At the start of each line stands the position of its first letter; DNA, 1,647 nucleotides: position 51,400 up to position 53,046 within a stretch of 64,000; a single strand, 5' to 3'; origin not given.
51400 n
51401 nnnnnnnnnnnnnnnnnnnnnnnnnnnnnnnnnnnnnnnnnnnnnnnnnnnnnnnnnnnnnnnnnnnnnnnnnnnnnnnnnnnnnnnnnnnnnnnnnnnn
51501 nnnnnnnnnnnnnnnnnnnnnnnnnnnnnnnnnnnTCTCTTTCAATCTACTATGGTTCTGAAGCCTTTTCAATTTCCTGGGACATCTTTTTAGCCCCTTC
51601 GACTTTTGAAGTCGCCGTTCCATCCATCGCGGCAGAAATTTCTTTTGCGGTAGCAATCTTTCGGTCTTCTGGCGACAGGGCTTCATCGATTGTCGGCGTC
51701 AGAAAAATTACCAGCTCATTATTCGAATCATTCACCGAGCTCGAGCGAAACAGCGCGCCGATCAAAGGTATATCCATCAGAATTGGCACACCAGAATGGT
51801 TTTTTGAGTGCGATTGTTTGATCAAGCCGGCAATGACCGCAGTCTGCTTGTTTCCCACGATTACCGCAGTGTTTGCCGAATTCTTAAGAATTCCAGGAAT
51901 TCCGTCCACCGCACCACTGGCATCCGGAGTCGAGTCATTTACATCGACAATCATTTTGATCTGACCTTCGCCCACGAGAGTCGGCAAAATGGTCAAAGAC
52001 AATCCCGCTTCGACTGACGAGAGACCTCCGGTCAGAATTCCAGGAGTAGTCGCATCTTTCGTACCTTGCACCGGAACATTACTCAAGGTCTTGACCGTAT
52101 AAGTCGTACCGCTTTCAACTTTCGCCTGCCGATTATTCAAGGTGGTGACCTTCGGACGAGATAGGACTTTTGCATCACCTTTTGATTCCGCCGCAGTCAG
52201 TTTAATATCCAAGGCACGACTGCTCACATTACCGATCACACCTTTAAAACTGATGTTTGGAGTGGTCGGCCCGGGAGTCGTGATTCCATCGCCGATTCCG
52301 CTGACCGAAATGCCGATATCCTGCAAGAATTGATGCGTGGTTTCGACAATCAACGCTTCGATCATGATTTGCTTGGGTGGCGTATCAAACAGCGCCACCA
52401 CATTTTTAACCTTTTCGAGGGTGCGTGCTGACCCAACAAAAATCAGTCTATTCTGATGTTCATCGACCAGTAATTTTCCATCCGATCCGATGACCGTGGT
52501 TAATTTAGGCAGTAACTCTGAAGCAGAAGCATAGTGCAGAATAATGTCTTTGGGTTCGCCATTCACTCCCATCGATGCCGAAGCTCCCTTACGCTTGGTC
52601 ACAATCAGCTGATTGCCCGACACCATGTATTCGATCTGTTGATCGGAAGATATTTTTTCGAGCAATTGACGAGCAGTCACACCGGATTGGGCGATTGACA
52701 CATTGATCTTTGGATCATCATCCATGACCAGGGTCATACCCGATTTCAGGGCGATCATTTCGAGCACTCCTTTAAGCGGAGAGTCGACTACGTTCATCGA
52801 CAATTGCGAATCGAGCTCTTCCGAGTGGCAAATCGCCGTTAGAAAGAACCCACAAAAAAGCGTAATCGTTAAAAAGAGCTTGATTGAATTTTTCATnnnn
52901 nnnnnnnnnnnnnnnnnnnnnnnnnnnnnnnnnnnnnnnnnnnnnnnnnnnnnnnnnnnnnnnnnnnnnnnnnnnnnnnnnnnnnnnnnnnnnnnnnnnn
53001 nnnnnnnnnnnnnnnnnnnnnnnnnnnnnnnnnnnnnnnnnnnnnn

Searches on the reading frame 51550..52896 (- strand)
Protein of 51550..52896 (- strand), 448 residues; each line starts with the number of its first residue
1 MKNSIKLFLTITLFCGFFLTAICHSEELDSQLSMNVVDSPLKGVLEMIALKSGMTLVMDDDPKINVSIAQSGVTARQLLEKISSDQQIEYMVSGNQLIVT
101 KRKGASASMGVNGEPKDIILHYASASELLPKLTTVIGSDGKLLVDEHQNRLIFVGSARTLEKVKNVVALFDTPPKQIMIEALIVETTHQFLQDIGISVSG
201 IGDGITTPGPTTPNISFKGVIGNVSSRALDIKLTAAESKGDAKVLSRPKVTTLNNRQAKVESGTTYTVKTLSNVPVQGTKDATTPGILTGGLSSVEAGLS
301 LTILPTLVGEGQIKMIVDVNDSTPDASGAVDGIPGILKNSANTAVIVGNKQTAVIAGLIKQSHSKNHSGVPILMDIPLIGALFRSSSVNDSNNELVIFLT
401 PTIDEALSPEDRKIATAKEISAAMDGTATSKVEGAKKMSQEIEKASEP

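Call 10: search_protein_families(library=pfam, proteins=[window:51550-52896:-], max_evalue=0.001)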
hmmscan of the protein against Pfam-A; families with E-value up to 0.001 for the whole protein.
window:51550-52896:- (448 aa): 2 families
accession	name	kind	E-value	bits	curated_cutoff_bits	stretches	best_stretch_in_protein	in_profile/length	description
PF00263.26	Secretin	-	3.2e-43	147.7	27.5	1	235-403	1-167/169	Bacterial type II and III secretion system protein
PF03958.22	Secretin_N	-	4.8e-10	39.9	28.2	1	120-176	6-69/69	Bacterial type II/III secretion system short domain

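Call 13: find_encoding_contigs(protein=window:51550-52896:-, flank=10000, max_places=6)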
Protein window:51550-52896:- (448 aa): 3 contigs read that carry it; 3 places shown.
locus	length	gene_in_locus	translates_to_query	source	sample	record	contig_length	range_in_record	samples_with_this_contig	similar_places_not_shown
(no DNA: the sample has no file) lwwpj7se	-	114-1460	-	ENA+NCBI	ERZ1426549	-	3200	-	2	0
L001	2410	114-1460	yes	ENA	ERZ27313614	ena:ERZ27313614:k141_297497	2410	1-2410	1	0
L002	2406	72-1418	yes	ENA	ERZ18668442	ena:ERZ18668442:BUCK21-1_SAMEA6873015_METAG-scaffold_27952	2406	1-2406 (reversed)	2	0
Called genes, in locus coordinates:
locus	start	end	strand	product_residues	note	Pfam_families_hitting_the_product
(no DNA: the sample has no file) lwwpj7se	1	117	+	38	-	?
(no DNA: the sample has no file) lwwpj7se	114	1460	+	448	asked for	PF03958:Secretin_N, PF00263:Secretin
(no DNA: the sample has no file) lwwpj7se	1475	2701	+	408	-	PF28597:T2SSF_N, PF00482:T2SSF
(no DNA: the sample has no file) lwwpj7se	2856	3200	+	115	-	?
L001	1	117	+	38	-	?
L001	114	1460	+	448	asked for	PF03958:Secretin_N, PF00263:Secretin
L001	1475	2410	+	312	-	?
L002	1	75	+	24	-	?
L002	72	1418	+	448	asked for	PF03958:Secretin_N, PF00263:Secretin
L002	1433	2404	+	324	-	?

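Call 68: find_homologous_proteins(query=window:51550-52896:-, max_evalue=1e-30)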
Query window:51550-52896:- (448 aa): 106 proteins with E <= 1e-30 among 8000 candidates.
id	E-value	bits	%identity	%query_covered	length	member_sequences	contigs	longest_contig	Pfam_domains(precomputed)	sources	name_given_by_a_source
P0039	9.8e-279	942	100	100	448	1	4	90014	PF03958.23,PF00263.27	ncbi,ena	-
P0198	2.0e-140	487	57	94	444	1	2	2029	PF03958.23,PF00263.27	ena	-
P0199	1.7e-138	480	59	90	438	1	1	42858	PF00263.27,PF07660.20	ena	-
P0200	4.1e-137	476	55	96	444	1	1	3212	PF03958.23,PF00263.27,PF07660.20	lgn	-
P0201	6.0e-137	475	57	93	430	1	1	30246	PF03958.23,PF00263.27,PF07660.20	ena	-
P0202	7.7e-137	475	53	98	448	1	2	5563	PF03958.23,PF00263.27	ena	-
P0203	5.2e-136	472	53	98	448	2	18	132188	PF03958.23,PF00263.27,PF07660.20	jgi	jgi:type IV pilus assembly protein PilQ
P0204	7.9e-136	471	57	90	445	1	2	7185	PF03958.23,PF00263.27,PF07660.20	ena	-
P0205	4.4e-134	466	55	92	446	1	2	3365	PF03958.23,PF00263.27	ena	-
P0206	1.1e-133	464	55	92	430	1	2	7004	PF03958.23,PF00263.27,PF07660.20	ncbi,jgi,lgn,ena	jgi:type IV pilus assembly protein PilQ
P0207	4.2e-133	462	56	88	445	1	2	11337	PF03958.23,PF00263.27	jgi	jgi:type IV pilus assembly protein PilQ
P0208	1.7e-132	460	56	92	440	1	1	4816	PF00263.27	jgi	-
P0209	3.9e-132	459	54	92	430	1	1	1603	PF03958.23,PF00263.27,PF07660.20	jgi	-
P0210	7.5e-132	458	53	100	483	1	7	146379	PF03958.23,PF00263.27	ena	-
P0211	4.2e-130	453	56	91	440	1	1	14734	PF03958.23,PF00263.27,PF07660.20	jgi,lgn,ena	-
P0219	4.9e-125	436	51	89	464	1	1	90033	PF03958.23,PF00263.27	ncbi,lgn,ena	-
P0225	1.5e-120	421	52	89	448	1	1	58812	PF03958.23,PF00263.27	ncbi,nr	ncbi:MAG: hypothetical protein KGP28_00545 [Bdellovibrionales bacterium]|nr:hypothetical protein [Bd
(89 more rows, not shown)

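Call 69: find_encoding_contigs(protein=P0203, flank=10000, max_places=3)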
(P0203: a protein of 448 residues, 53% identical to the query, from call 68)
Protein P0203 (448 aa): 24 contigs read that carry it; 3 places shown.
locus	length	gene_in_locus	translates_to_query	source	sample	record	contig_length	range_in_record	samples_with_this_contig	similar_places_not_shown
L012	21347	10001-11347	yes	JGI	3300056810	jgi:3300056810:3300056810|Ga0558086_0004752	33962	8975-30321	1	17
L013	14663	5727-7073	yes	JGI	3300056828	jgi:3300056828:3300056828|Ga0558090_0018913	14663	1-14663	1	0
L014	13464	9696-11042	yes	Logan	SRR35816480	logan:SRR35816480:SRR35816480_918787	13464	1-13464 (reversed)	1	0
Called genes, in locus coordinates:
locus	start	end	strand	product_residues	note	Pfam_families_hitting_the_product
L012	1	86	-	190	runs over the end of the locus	-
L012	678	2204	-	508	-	PF07963:N_methyl (weak), PF13385:Laminin_G_3, PF08334:T2SSG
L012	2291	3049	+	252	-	PF13174:TPR_6 (faint), PF07719:TPR_2 (faint), PF23914:TPR_CcmH_CycH (faint), PF00515:TPR_1 (faint), PF13181:TPR_8 (faint), PF13424:TPR_12 (faint), PF13432:TPR_16 (weak), PF13414:TPR_11 (weak), +5 more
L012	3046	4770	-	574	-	PF05157:MshEN, PF00437:T2SSE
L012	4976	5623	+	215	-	PF07963:N_methyl (weak)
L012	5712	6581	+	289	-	PF13191:AAA_16, PF13401:AAA_22, PF00004:AAA (weak)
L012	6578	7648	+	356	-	PF11104:PilM_2, PF14450:FtsA (weak)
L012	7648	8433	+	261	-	PF00691:OmpA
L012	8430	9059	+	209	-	PF18222:PilN_bio_d (weak), PF05137:PilN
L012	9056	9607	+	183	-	-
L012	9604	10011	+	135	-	-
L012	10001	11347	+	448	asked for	PF07660:STN (faint), PF03958:Secretin_N, PF00263:Secretin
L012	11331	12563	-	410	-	PF28597:T2SSF_N (weak), PF00482:T2SSF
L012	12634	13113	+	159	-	PF07963:N_methyl (weak)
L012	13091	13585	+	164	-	-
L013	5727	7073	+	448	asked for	PF07660:STN (faint), PF03958:Secretin_N, PF00263:Secretin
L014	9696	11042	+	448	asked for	PF07660:STN (faint), PF03958:Secretin_N, PF00263:Secretin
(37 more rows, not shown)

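Call 70: find_encoding_contigs(protein=P0210, flank=10000, max_places=2)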
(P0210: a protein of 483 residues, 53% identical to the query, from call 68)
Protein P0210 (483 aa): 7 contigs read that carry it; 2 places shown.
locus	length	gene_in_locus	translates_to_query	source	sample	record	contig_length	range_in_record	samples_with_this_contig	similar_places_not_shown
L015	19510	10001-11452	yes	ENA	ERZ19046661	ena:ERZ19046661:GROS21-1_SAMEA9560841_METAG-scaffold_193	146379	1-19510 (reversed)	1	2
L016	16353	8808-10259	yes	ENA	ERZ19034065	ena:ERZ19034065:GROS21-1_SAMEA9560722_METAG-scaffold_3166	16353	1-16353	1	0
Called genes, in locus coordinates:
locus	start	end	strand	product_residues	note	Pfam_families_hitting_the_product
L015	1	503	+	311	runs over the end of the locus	PF23914:TPR_CcmH_CycH (faint), PF13424:TPR_12 (weak), PF13432:TPR_16 (weak), PF14559:TPR_19 (weak), PF00515:TPR_1, PF07719:TPR_2 (weak), PF13432:TPR_16, PF14559:TPR_19 (weak), +9 more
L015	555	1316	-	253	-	PF01797:Y1_Tnp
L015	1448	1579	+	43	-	-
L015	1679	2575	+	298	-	PF13489:Methyltransf_23, PF13847:Methyltransf_31, PF08241:Methyltransf_11, PF08242:Methyltransf_12, PF13649:Methyltransf_25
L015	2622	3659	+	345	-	-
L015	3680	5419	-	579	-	PF13401:AAA_22 (faint), PF05157:MshEN, PF00437:T2SSE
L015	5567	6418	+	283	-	PF13191:AAA_16, PF13401:AAA_22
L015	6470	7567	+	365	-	PF11104:PilM_2, PF14450:FtsA (faint)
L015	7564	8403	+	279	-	PF00691:OmpA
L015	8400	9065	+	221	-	PF05137:PilN, PF18222:PilN_bio_d (weak)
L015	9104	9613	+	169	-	-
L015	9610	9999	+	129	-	-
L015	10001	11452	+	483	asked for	PF03958:Secretin_N, PF00263:Secretin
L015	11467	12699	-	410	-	PF28597:T2SSF_N, PF00482:T2SSF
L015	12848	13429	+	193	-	PF07963:N_methyl (weak)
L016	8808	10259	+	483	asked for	PF03958:Secretin_N, PF00263:Secretin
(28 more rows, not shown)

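Call 71: find_encoding_contigs(protein=P0199, flank=10000, max_places=2)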
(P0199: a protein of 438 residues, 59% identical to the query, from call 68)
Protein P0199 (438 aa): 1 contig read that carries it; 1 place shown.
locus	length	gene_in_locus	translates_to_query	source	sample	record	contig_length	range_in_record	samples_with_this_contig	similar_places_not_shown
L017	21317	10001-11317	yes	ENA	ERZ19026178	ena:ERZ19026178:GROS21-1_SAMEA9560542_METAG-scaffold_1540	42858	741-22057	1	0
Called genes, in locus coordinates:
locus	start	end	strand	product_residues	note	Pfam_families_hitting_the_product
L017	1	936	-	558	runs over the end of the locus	?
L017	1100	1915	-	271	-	PF07963:N_methyl (weak), PF08334:T2SSG (weak)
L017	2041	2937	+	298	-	PF07719:TPR_2 (faint), PF13174:TPR_6 (faint), PF13181:TPR_8 (faint), PF13371:TPR_9 (faint), PF13374:TPR_10 (faint), PF14559:TPR_19 (weak), PF00515:TPR_1 (weak), PF14559:TPR_19 (weak), +6 more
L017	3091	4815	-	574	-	PF05157:MshEN, PF00437:T2SSE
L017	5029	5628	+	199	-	PF07963:N_methyl (weak)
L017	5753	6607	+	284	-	PF13191:AAA_16, PF13401:AAA_22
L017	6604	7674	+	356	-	PF11104:PilM_2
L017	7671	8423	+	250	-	PF00691:OmpA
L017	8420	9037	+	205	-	PF05137:PilN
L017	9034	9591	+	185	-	-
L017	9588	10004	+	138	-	-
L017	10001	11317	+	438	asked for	PF07660:STN (faint), PF00263:Secretin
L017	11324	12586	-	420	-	PF28597:T2SSF_N, PF00482:T2SSF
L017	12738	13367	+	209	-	PF07963:N_methyl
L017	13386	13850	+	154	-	PF07963:N_methyl (weak)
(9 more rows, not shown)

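Call 89: find_encoding_contigs(protein=P0201, flank=10000, max_places=1)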
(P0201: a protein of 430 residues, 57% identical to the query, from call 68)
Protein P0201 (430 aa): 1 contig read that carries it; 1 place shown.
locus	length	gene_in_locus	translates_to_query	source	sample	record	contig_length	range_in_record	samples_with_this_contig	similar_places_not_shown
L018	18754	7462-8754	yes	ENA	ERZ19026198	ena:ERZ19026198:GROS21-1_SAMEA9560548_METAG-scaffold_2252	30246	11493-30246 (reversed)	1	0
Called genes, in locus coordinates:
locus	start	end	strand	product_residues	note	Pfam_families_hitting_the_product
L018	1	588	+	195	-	?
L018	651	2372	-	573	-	PF05157:MshEN, PF00437:T2SSE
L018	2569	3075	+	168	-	PF07963:N_methyl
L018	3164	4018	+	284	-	PF13191:AAA_16, PF13245:AAA_19 (faint), PF13401:AAA_22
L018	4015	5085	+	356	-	PF11104:PilM_2, PF14450:FtsA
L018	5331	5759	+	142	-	PF00691:OmpA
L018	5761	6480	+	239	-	PF05137:PilN (weak)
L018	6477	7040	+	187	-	-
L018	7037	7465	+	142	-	-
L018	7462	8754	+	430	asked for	PF07660:STN (faint), PF03958:Secretin_N, PF00263:Secretin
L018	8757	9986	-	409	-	PF28597:T2SSF_N, PF00482:T2SSF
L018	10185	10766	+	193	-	PF07963:N_methyl (weak)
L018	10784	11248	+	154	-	PF07963:N_methyl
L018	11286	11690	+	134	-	-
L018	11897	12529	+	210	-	-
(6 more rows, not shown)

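Call 90: find_encoding_contigs(protein=P0219, flank=10000, max_places=1)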
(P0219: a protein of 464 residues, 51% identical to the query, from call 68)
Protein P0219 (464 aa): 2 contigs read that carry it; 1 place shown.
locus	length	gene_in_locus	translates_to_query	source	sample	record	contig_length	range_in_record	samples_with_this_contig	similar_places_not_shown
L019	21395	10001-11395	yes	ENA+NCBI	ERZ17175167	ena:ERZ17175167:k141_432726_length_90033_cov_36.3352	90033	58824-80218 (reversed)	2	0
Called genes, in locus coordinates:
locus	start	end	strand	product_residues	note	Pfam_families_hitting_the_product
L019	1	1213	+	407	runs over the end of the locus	-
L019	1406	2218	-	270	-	PF08334:T2SSG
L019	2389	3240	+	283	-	PF13428:TPR_14 (faint), PF07719:TPR_2 (faint), PF13181:TPR_8 (faint), PF24575:TPR_Slam (faint), PF00515:TPR_1 (faint), PF13424:TPR_12 (weak), PF13432:TPR_16 (weak), PF14559:TPR_19, +2 more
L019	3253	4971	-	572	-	PF05157:MshEN, PF00437:T2SSE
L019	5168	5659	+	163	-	PF07963:N_methyl (weak)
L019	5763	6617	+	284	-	PF13191:AAA_16, PF13401:AAA_22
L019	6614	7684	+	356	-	PF11104:PilM_2, PF14450:FtsA (weak)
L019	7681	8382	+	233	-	PF00691:OmpA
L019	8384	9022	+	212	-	PF05137:PilN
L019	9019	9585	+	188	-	-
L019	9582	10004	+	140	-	-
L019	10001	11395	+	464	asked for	PF03958:Secretin_N, PF00263:Secretin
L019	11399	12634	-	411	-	PF28597:T2SSF_N, PF00482:T2SSF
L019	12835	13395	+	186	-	PF07963:N_methyl (weak)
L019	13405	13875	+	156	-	PF07963:N_methyl (weak)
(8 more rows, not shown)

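Call 91: find_encoding_contigs(protein=P0225, flank=10000, max_places=1)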
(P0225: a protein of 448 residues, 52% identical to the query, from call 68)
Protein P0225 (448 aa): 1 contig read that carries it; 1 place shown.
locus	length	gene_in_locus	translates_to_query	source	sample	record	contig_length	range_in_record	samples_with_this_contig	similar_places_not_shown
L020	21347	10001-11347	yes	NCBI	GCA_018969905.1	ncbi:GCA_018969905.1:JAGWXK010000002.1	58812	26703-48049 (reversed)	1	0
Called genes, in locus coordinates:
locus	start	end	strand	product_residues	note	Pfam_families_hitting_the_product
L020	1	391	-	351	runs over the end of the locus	PF08450:SGL (faint), PF01436:NHL (faint)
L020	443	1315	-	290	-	PF01252:Peptidase_A8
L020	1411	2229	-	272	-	PF07963:N_methyl (weak), PF08334:T2SSG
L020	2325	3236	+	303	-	PF13181:TPR_8 (faint), PF00515:TPR_1 (faint), PF07719:TPR_2 (faint), PF13424:TPR_12 (faint), PF13432:TPR_16 (faint), PF13414:TPR_11 (faint), PF14559:TPR_19 (faint), PF13431:TPR_17 (faint)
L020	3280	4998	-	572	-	PF05157:MshEN, PF00437:T2SSE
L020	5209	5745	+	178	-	PF07963:N_methyl (weak)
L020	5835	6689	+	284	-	PF00005:ABC_tran (faint), PF13191:AAA_16, PF13401:AAA_22, PF00004:AAA (weak)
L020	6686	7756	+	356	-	PF11104:PilM_2, PF14450:FtsA (weak)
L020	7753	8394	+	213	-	PF00691:OmpA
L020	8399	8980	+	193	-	PF05137:PilN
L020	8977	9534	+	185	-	-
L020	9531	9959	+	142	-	-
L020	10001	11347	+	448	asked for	PF03958:Secretin_N (weak), PF00263:Secretin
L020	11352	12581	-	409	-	PF28597:T2SSF_N, PF00482:T2SSF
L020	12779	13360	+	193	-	PF07963:N_methyl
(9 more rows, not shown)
